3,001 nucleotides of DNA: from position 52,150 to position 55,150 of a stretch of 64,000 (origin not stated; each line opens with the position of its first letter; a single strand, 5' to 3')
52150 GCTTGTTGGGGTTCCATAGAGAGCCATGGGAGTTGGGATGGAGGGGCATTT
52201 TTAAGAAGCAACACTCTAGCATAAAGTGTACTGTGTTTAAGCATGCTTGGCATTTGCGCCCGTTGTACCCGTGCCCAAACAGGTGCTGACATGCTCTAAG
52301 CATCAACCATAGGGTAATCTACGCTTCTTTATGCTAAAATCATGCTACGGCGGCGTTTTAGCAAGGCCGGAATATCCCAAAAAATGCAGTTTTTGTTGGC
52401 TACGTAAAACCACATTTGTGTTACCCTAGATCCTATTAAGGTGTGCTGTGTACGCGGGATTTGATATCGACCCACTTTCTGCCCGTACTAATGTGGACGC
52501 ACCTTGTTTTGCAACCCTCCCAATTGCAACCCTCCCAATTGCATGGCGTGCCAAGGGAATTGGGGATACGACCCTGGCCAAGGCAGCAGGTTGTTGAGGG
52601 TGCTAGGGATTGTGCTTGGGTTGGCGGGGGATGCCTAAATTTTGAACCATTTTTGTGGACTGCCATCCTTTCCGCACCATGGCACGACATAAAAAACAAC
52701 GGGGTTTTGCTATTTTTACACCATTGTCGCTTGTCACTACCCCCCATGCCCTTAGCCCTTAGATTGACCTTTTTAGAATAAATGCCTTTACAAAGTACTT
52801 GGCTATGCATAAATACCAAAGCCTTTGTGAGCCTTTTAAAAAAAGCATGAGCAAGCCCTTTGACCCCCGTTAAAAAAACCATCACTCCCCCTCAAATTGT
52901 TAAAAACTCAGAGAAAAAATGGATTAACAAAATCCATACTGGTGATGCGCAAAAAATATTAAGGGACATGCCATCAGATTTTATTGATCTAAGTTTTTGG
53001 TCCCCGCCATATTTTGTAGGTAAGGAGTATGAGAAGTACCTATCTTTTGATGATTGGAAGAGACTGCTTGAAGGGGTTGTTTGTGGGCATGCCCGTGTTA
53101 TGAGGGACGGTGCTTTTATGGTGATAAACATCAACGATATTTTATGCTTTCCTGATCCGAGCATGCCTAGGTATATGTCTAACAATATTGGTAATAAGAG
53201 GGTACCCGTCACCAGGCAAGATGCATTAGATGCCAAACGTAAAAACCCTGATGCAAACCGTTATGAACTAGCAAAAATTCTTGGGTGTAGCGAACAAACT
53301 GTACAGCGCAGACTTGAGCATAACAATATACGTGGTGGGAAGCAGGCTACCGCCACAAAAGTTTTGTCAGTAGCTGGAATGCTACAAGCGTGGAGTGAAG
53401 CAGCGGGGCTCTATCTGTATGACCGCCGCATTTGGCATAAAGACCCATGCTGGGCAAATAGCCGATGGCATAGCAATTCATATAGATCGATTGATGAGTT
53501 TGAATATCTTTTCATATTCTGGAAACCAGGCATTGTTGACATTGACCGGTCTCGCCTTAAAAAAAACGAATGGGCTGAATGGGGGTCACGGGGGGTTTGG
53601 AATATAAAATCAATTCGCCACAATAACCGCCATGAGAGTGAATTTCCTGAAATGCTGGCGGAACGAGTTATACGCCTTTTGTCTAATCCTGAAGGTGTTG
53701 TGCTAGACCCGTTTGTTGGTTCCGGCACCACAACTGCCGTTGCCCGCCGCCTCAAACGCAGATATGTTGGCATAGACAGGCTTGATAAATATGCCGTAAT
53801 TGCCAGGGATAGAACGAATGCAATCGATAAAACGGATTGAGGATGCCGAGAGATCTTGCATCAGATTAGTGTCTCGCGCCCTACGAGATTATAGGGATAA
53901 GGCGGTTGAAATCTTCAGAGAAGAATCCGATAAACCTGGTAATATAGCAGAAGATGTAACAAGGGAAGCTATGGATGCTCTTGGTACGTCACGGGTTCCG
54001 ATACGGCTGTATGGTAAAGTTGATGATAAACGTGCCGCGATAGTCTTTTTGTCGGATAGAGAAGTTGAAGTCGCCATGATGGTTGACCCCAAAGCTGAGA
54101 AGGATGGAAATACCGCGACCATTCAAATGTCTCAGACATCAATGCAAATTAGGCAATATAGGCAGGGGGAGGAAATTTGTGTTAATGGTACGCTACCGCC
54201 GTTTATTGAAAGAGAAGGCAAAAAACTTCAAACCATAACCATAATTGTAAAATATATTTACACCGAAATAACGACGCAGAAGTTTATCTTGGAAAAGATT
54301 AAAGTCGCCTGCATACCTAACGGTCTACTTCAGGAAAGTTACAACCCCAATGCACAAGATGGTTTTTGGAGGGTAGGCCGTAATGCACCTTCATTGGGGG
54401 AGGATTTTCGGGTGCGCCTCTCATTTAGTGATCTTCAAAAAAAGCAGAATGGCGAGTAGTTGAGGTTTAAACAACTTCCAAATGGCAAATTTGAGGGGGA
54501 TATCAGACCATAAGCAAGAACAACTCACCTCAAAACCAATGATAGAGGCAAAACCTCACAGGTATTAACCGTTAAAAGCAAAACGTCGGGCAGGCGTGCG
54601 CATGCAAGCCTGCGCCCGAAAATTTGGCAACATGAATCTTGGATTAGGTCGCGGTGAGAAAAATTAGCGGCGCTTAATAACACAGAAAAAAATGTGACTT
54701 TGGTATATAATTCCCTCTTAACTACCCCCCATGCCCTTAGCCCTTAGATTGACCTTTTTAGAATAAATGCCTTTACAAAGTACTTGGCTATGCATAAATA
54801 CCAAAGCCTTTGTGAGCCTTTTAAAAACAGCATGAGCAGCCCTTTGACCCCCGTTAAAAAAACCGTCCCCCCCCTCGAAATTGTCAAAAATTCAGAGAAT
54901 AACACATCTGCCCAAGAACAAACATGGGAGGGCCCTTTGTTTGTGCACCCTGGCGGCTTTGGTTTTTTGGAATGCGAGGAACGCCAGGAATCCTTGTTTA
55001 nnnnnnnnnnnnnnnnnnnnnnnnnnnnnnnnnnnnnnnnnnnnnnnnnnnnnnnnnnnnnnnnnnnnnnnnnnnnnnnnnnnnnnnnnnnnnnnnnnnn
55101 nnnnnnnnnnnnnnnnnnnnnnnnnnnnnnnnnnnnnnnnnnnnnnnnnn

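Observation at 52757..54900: Lower-GC methyltransferase plus unknown-partner cassette inserted into the rnr leader, bracketed by ~160-bp direct repeats and borrowing the RNase R N-terminus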

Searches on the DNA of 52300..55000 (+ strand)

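Call 34: search_rna_families(source=window, start=52300, end=55000, threshold=evalue, max_evalue=1)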
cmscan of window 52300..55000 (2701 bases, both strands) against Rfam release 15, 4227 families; matches with E-value up to 1: 1.
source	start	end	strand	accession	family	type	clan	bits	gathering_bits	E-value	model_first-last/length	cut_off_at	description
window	54036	54100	+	RF01130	sR46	Gene; snRNA; snoRNA; CD-box;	-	19.2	50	0.19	1-56/56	no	Small nucleolar RNA sR46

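Call 58: search_dna_similar(query=window:52700-54760:+, collection=plasmids, mode=distant, max_rows=10)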
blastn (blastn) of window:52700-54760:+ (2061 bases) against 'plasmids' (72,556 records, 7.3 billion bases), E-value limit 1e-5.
Records with a match: 1; places in all: 1; records where one place covers at least 80% of the query: 0.
Best place of each record, by identity: 60-80% 1.
By first word of the organism name: Geoalkalibacter 1.
By predicted mobility (MOB-suite, as given by PLSDB): non-mobilizable 1.
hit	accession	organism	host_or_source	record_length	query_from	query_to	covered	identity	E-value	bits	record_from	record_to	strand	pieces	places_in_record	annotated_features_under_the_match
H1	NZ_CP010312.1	Geoalkalibacter subterraneus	-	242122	284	366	4%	75.9%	7e-6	61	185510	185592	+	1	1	site-specific DNA-methyltransferase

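Call 59: search_dna_similar(query=window:52700-54760:+, collection=phages, mode=distant, max_rows=10)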
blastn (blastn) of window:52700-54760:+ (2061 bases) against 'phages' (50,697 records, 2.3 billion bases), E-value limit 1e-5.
No match.
